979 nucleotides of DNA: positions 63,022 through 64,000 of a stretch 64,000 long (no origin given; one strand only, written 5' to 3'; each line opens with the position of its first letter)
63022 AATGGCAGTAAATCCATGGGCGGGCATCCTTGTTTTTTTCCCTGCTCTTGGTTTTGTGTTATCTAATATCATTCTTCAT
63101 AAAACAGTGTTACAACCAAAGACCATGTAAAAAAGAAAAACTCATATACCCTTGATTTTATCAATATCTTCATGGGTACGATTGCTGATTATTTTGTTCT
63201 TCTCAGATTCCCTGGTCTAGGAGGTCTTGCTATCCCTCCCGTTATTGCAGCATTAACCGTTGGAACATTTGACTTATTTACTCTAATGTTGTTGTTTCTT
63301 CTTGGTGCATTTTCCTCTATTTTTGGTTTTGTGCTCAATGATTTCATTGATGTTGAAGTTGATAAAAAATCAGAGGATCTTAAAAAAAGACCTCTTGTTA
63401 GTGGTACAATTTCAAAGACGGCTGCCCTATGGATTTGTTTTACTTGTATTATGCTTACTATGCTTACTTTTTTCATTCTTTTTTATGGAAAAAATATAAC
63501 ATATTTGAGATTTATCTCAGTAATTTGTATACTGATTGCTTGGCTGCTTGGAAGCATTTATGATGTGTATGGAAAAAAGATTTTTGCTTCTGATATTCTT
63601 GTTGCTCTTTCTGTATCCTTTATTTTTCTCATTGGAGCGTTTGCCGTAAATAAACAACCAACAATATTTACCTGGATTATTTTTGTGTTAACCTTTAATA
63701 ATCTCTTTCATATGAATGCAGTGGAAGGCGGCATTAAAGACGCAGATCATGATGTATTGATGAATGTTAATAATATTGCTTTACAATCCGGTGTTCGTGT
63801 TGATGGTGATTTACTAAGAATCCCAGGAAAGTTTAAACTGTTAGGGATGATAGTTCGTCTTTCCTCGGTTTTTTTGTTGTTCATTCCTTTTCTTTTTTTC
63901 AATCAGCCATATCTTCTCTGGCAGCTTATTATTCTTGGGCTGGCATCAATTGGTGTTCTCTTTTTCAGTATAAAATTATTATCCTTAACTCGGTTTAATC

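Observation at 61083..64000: CrtC-like hydratase gene flanked by two paralogous UbiA prenyltransferase genes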

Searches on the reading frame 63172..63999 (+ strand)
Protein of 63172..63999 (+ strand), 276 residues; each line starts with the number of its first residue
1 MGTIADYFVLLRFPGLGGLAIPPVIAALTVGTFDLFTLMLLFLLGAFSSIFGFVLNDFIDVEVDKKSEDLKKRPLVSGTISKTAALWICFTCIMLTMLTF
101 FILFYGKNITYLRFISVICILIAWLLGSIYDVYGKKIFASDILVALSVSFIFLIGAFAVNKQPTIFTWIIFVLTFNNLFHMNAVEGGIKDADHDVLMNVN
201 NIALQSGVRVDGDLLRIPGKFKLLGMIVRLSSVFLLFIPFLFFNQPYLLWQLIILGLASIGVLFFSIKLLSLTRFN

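Call 7: search_protein_families(library=pfam, proteins=[window:63172-63999:+], max_evalue=0.01)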
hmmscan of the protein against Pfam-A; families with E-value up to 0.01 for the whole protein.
window:63172-63999:+ (276 aa): 1 family
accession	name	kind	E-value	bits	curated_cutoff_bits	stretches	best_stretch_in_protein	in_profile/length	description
PF01040.23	UbiA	-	7.6e-22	78.2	34.2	1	26-259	7-225/250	UbiA prenyltransferase family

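Call 8: search_protein_families(library=ncbifam, proteins=[window:63172-63999:+], max_evalue=0.01)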
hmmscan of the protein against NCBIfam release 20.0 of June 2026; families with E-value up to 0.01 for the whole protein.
window:63172-63999:+ (276 aa): 18 families
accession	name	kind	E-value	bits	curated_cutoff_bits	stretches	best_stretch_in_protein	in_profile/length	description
NF009523.0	PRK12884.1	equivalog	5.3e-17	61.9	269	1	24-253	23-234/279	prenyltransferase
TIGR01474.1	ubiA_proteo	equivalog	5.2e-12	45.8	275.45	1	10-211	18-206/282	4-hydroxybenzoate octaprenyltransferase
TIGR01473.1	cyoE_ctaB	equivalog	4.1e-09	36.6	210.3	1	30-181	27-175/281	heme o synthase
NF003349.0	PRK04375.1-2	equivalog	1.9e-08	33.9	246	1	30-175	53-192/318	heme o synthase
NF003348.0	PRK04375.1-1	equivalog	6e-08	32.4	285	1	33-175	34-170/292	heme o synthase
NF035940.1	prenyl_rel_EboC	equivalog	8.4e-08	31.9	250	1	32-172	35-164/292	UbiA-like protein EboC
NF005742.0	PRK07566.1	equivalog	1.4e-07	31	313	1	40-175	70-199/315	chlorophyll synthase ChlG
NF009522.0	PRK12883.1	equivalog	2e-07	30.8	353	1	34-161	35-152/279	geranylgeranylglycerol-phosphate geranylgeranyltransferase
TIGR01475.1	ubiA_other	subfamily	2.4e-07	30.5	180.8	1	34-210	34-202/282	UbiA-like polyprenyltransferase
NF009514.0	PRK12873.1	equivalog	3.8e-07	29.8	246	1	36-206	46-213/297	4-hydroxybenzoate polyprenyltransferase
NF009521.0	PRK12882.1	equivalog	1.9e-06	27.3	296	1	24-264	25-244/280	geranylgeranylglycerol-phosphate geranylgeranyltransferase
NF006088.0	PRK08238.1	equivalog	4e-06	25.8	351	1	21-170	212-353/482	UbiA family prenyltransferase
NF008977.0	PRK12324.1-2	equivalog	5.1e-05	22.8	234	1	39-180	40-171/297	decaprenyl-phosphate phosphoribosyltransferase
NF008978.0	PRK12324.1-4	equivalog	6.1e-05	22.1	207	1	32-181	63-204/322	decaprenyl-phosphate phosphoribosyltransferase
NF009609.0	PRK13106.1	equivalog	0.00047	19.6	349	1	31-205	44-216/301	prenyltransferase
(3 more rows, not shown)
